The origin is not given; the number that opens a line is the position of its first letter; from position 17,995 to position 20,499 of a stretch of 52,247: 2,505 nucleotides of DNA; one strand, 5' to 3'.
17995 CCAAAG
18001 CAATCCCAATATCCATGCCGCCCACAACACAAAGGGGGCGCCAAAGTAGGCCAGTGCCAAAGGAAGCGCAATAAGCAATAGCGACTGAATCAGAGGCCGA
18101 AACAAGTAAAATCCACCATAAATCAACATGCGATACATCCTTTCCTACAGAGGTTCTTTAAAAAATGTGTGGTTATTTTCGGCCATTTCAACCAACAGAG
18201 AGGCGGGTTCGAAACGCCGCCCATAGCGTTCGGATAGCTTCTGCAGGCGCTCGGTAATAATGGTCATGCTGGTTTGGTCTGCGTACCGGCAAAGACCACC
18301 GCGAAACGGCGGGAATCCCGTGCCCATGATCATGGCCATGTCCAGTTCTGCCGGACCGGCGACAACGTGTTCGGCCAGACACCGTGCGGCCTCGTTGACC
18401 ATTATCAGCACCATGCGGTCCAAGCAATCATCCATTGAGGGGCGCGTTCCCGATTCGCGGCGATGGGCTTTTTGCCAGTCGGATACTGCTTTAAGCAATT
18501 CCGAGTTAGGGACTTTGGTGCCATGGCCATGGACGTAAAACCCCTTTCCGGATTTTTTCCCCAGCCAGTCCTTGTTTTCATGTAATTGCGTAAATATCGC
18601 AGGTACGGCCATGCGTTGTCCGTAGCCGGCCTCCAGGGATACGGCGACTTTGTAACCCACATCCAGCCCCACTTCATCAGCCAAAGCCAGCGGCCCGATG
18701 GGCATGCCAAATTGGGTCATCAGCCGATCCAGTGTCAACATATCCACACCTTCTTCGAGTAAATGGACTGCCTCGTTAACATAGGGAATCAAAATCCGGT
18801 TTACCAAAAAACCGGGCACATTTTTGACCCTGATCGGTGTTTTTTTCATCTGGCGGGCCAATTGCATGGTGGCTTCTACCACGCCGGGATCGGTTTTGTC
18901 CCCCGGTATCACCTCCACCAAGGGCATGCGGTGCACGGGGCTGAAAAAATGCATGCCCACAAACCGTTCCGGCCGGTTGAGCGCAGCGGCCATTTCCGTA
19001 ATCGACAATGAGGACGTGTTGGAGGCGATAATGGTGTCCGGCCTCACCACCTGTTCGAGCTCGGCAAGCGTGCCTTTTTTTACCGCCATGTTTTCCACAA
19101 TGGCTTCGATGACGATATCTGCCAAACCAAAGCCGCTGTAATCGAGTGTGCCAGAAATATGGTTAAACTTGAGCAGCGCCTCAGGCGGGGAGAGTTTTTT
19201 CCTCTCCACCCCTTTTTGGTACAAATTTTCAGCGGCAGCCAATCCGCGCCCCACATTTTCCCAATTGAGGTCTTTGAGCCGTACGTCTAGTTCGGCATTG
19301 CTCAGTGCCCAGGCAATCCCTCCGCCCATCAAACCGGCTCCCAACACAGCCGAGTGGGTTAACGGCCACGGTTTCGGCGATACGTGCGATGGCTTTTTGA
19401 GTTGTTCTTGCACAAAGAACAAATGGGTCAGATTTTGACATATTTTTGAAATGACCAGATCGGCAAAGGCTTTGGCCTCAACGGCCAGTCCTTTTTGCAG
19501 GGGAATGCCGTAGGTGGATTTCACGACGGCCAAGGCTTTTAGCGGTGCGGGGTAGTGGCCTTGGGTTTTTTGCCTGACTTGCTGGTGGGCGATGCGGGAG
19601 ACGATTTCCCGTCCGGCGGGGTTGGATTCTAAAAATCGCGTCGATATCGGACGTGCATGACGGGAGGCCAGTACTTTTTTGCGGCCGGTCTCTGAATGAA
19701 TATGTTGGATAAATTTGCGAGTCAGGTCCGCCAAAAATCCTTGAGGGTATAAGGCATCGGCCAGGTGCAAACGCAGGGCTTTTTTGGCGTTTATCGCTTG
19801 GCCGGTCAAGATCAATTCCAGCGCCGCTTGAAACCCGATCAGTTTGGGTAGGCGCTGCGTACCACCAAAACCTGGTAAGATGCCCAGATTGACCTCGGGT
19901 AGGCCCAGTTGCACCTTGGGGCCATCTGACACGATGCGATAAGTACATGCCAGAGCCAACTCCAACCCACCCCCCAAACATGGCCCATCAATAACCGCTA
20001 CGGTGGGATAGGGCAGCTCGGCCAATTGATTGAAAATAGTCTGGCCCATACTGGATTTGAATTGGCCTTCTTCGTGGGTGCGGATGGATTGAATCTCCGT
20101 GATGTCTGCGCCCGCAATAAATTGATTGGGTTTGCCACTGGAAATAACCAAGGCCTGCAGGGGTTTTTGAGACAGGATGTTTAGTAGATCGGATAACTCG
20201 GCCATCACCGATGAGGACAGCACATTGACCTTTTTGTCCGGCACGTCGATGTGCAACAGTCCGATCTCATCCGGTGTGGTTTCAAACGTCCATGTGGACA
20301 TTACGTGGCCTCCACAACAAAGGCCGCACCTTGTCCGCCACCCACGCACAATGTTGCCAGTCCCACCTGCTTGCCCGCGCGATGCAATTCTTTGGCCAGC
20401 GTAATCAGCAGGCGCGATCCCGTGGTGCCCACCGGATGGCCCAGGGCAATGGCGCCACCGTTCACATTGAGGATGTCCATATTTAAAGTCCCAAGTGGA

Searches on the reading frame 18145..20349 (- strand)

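Call 7: search_protein_families(library=ncbifam, proteins=[window:18145-20349:-], max_evalue=0.001)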
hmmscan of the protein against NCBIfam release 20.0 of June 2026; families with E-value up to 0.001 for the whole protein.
window:18145-20349:- (734 aa): 83 families (the best 25 are shown)
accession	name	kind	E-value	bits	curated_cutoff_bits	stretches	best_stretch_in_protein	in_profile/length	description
NF008363.0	PRK11154.1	equivalog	5.3e-221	735.5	869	1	18-731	5-707/708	fatty acid oxidation complex subunit alpha FadJ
TIGR02440.1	FadJ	equivalog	1.3e-196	655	968.45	1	20-730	2-699/699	fatty acid oxidation complex subunit alpha FadJ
NF008727.0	PRK11730.1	equivalog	4.2e-185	617.1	870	1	23-731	11-715/717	fatty acid oxidation complex subunit alpha FadB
TIGR02441.1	fa_ox_alpha_mit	equivalog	5.6e-168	560.3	964.65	1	27-727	21-734/737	fatty acid oxidation complex subunit alpha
TIGR02437.1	FadB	equivalog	6.4e-158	527.2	933.55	1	21-730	9-714/714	fatty acid oxidation complex subunit alpha FadB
NF006124.0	PRK08268.1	subfamily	3.1e-85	287.1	508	2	332-618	9-298/507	3-hydroxyacyl-CoA dehydrogenase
NF004474.0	PRK05808.1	subfamily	1.5e-81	273.8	408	1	334-606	7-281/283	3-hydroxybutyryl-CoA dehydrogenase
TIGR02279.1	PaaC-3OHAcCoADH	equivalog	1.2e-73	248.7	669.4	2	334-612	9-290/503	3-hydroxyacyl-CoA dehydrogenase PaaH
NF005715.0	PRK07530.1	equivalog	8.7e-65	219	420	1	334-614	8-290/292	3-hydroxybutyryl-CoA dehydrogenase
NF006722.0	PRK09260.1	equivalog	3.5e-59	200.4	429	1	334-611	6-285/289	3-hydroxyacyl-CoA dehydrogenase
NF005875.0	PRK07819.1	subfamily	6.9e-58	196.3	319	1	334-606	9-285/287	3-hydroxybutyryl-CoA dehydrogenase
NF052272.1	Staph_FadB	exception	1.2e-47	162.6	999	2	332-608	5-289/752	3-hydroxyacyl-CoA dehydrogenase/crotonase FadB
NF042925.1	FHMPC_DH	equivalog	3.4e-47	161.2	500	1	333-607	3-280/304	5-formyl-3-hydroxy-2-methylpyridine 4-carboxylate 5-dehydrogenase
NF004699.0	PRK06035.1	equivalog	3.6e-47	160.9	500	1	333-585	6-264/294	3-hydroxyacyl-CoA dehydrogenase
NF006125.0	PRK08269.1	equivalog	3e-46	158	427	1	332-606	7-295/334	3-hydroxybutyryl-CoA dehydrogenase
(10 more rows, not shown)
